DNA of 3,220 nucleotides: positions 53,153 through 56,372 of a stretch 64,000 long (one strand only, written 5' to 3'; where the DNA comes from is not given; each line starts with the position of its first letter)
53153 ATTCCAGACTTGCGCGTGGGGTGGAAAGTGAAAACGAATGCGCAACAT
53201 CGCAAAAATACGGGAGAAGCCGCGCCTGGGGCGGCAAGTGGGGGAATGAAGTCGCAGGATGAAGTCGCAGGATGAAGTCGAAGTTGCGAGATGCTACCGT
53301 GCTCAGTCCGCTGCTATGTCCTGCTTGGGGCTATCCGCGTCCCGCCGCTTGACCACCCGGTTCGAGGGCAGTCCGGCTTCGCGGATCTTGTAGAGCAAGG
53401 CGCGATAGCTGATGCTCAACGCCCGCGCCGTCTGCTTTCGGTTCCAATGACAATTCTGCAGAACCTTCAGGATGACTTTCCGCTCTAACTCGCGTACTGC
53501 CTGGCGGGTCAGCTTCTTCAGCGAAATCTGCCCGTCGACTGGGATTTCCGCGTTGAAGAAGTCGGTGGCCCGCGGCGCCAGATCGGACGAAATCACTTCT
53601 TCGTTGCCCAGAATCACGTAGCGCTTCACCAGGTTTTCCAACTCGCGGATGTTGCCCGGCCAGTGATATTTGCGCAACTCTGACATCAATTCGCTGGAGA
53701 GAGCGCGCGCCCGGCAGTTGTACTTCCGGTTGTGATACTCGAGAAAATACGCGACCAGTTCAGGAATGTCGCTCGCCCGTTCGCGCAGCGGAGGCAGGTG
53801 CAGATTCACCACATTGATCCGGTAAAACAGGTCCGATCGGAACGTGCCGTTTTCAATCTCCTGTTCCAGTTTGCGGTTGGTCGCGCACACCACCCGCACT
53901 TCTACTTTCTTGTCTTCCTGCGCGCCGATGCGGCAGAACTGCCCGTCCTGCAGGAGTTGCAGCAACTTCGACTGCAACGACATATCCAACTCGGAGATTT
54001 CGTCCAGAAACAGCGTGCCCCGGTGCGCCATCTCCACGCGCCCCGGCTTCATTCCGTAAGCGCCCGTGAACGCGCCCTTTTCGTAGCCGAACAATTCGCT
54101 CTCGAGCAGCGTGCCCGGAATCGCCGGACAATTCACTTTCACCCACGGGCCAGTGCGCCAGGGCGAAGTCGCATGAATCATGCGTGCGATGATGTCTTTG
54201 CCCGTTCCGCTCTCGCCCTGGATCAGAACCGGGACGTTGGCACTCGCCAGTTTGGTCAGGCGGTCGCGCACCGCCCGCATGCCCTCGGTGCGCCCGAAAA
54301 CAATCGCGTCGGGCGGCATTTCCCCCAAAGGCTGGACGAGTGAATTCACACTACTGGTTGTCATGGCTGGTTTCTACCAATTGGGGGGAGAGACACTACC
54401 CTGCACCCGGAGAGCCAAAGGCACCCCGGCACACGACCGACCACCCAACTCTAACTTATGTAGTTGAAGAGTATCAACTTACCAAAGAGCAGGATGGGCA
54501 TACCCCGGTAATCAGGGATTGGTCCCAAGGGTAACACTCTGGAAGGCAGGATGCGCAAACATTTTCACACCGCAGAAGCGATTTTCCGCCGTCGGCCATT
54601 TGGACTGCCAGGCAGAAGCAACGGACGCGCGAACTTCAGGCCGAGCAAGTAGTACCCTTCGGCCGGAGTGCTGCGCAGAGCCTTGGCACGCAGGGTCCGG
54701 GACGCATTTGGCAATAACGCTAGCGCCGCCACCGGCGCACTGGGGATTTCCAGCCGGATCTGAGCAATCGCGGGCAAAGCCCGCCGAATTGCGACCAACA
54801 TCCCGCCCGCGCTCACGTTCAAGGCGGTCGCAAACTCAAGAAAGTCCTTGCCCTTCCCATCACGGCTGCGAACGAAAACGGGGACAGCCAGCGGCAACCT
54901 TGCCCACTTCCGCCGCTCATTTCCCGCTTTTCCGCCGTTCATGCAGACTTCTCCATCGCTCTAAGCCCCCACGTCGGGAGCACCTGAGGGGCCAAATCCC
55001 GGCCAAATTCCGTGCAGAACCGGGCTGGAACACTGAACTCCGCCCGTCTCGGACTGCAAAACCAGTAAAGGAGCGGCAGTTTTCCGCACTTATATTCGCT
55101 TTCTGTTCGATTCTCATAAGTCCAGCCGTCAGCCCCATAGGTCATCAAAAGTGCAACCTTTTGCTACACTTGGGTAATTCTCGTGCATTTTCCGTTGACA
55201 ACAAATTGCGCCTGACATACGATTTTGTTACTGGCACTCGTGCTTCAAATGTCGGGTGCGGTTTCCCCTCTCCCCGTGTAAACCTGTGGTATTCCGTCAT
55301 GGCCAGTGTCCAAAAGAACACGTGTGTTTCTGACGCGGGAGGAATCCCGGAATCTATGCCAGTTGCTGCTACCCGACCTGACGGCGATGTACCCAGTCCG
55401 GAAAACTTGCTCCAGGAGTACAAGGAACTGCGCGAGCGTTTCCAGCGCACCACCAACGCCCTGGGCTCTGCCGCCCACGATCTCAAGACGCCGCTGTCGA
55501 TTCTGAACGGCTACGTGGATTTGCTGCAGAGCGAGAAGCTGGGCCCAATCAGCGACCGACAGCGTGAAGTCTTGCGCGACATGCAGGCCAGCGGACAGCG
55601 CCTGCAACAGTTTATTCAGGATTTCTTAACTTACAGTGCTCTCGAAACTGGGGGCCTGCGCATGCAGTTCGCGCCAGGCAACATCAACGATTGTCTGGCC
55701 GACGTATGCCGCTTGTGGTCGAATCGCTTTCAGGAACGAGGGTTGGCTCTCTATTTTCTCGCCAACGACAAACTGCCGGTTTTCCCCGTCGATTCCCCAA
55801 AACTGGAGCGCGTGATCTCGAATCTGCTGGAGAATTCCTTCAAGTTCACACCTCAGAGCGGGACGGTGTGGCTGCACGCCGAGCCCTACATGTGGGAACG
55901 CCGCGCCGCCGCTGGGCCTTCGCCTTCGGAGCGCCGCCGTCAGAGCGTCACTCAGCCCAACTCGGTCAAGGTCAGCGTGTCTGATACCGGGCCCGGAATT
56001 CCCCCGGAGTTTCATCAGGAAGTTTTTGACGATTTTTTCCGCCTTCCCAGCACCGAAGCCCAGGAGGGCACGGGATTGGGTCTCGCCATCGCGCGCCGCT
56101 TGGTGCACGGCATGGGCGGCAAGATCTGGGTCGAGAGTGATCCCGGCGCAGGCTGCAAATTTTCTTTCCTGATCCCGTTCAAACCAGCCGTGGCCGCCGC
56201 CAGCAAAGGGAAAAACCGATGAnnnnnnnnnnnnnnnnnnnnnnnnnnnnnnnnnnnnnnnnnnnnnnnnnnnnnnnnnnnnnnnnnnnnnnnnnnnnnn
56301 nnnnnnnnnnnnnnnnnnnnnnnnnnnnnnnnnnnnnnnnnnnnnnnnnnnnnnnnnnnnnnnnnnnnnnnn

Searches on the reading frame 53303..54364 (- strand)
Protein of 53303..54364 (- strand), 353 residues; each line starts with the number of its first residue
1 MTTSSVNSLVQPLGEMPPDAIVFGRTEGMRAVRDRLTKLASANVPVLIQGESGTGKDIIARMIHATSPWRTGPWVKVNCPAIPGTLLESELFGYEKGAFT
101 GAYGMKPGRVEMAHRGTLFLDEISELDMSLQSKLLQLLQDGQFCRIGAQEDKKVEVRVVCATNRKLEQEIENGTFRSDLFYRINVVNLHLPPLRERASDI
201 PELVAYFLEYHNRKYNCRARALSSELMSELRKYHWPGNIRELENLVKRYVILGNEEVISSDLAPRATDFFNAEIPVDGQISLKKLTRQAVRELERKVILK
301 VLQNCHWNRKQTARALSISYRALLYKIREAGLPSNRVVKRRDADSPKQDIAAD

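Call 3: search_protein_families(library=pfam, proteins=[window:53303-54364:-], max_evalue=0.01)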
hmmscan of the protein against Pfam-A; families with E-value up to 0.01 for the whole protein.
window:53303-54364:- (353 aa): 9 families
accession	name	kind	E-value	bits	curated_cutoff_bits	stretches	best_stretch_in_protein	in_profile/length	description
PF00158.32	Sigma54_activat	-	1.4e-65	220.5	20.2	1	23-188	2-167/168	Sigma-54 interaction domain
PF14532.12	Sigma54_activ_2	-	2e-24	86.8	25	1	23-193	1-138/138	Sigma-54 interaction domain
PF25601.1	AAA_lid_14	-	4.8e-22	78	27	1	194-264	1-71/87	AAA+ ATPase lid domain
PF02954.25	HTH_8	-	4.3e-11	42.8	22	1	290-329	2-41/42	Bacterial regulatory protein, Fis family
PF01078.27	Mg_chelatase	-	3e-08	33.8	20.3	1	101-163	93-157/207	Magnesium chelatase, subunit ChlI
PF07728.20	AAA_5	-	4.2e-05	24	22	1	45-165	1-124/139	AAA domain (dynein-related subfamily)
PF13245.12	AAA_19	-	0.0023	18.6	25.1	0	113-142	89-118/134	AAA domain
PF00004.35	AAA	-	0.0052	17.7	21.2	0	46-180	1-123/131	ATPase family associated with various cellular activities (AAA)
PF13191.12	AAA_16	-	0.0087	17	32.6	0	22-81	2-62/167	AAA ATPase domain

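Call 4: search_protein_families(library=ncbifam, proteins=[window:53303-54364:-], max_evalue=0.01)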
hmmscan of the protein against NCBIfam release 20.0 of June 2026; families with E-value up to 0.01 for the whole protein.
window:53303-54364:- (353 aa): 31 families (the best 25 are shown)
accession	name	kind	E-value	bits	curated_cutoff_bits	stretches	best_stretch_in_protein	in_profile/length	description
TIGR01817.1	nifA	equivalog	8.7e-101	338.3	528.85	1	20-332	196-529/534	nif-specific transcriptional activator NifA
NF041552.1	TF_PrdR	equivalog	4.1e-99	332.5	795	1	22-328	269-574/577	sigma-54 dependent transcriptional regulator PrdR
NF008469.0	PRK11361.1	equivalog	1.5e-93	314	714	1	26-332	149-456/461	acetoacetate metabolism transcriptional regulator AtoC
NF003451.0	PRK05022.1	equivalog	3.3e-90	303.2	476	1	22-321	192-499/512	nitric oxide reductase transcriptional regulator NorR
TIGR02915.1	PEP_resp_reg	equivalog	8.5e-90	301.7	502.6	1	22-326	141-437/445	PEP-CTERM-box response regulator transcription factor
NF038308.1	RNA_repair_RtcR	equivalog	2.5e-89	300.5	650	1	22-322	182-503/530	RNA repair transcriptional activator RtcR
TIGR01818.1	ntrC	equivalog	4.2e-89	299.5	558.6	1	20-327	134-460/463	nitrogen regulation protein NR(I)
NF050807.1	TransRegFlbDCaul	equivalog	1.1e-87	294.7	750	1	25-329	123-437/454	sigma-54-dependent transcriptional regulator FlbD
NF041906.1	V4R_TF_MobR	exception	3e-81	273.5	999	1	24-328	236-542/544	phenol degradation transcriptional regulator MobR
TIGR02329.1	propionate_PrpR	equivalog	2.9e-79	267.1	499.2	1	22-324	214-521/526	propionate catabolism operon regulatory protein PrpR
NF041946.1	LuxO_transreg_Vib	equivalog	9.7e-79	265.3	800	1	23-279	136-392/463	quorum-sensing sigma-54 dependent transcriptional regulator LuxO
TIGR02974.1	phageshock_pspF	equivalog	1.3e-76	258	443.55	2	23-254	2-234/336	phage shock protein operon transcriptional activator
NF011953.0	PRK15424.1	equivalog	9.2e-76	255.5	703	1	23-328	222-532/538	propionate catabolism operon regulatory protein PrpR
NF008176.1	PRK10923.1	equivalog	1.6e-74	251.2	620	1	20-265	138-384/469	nitrogen regulation protein NR(I)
NF049963.1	RespRegFlgRCampy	domain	1.4e-73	248.2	750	1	37-329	151-426/429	fla regulon two-component system response regulator FlgR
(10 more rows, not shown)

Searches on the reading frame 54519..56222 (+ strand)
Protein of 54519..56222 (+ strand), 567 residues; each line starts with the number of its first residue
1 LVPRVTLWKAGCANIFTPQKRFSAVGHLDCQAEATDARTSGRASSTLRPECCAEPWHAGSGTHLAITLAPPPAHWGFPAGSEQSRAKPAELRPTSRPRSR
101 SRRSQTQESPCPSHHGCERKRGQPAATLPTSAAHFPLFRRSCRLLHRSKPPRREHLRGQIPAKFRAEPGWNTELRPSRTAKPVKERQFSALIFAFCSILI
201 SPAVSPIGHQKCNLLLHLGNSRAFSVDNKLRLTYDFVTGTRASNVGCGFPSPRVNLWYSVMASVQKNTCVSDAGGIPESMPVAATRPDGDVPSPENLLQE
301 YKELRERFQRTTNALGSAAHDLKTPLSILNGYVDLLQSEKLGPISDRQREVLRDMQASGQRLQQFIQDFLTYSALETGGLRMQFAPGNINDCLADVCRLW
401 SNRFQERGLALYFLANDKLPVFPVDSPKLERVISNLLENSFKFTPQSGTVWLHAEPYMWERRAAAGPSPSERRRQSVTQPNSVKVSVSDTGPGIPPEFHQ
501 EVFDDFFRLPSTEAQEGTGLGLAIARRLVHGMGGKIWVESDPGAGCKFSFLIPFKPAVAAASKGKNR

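Call 13: search_protein_families(library=ncbifam, proteins=[window:54519-56222:+], max_evalue=0.00001)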
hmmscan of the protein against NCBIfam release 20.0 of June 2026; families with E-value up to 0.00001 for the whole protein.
window:54519-56222:+ (567 aa): 70 families (the best 25 are shown)
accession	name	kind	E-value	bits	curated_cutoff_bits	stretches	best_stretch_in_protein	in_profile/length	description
TIGR02956.1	TMAO_torS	equivalog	1.1e-41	142.9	676.5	1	315-561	468-689/967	TMAO reductase system sensor histidine kinase/response regulator TorS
NF006800.0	PRK09303.1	equivalog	2e-38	132.4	342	2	482-554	305-377/383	histidine kinase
NF046044.1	PnpS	equivalog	9.1e-38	130.3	400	1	303-553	162-390/390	two-component system histidine kinase PnpS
TIGR02966.1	phoR_proteo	equivalog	1.2e-34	119.8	334.2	2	315-454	118-255/333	phosphate regulon sensor histidine kinase PhoR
NF038297.2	hybrid_HK_HrmK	equivalog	3e-32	112.1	725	2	297-453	221-376/607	hybrid histidine kinase/response regulator HrmK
NF033092.0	HK_WalK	equivalog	1.1e-30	106.8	725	1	318-554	379-594/594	cell wall metabolism sensor histidine kinase WalK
NF008468.0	PRK11360.1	equivalog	4.2e-30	104.7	646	2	477-556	535-610/616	two-component system sensor histidine kinase AtoS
NF011874.0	PRK15347.1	equivalog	1e-29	103.2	852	2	481-556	543-616/921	two component system sensor kinase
NF047874.1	MASE3_PAS_HK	subfamily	2.1e-29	102.8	560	2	480-555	549-626/655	MASE3 domain-containing sensor histidine kinase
NF041735.1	hist_kin_RppB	equivalog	2.5e-28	99.1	400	2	312-453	217-358/438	two-component system sensor histidine kinase RppB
NF008318.0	PRK11107.1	equivalog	4.4e-28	97.9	890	1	315-557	297-521/920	two-component sensor histidine kinase BarA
NF008312.0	PRK11100.1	equivalog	6e-28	97.9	356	1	316-552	261-472/477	two-component system sensor histidine kinase CreC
NF047465.1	hybrid_HK_LvrA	exception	1.9e-27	95.6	1200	2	297-451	188-339/819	hybrid histidine kinase/response regulator LvrA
NF008099.0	PRK10841.1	equivalog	3.3e-27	94.6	920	2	314-454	473-610/949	two-component system sensor histidine kinase RcsC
NF008543.0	PRK11466.1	equivalog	8.3e-27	93.4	982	2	314-452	447-584/914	TMAO reductase system sensor histidine kinase/response regulator TorS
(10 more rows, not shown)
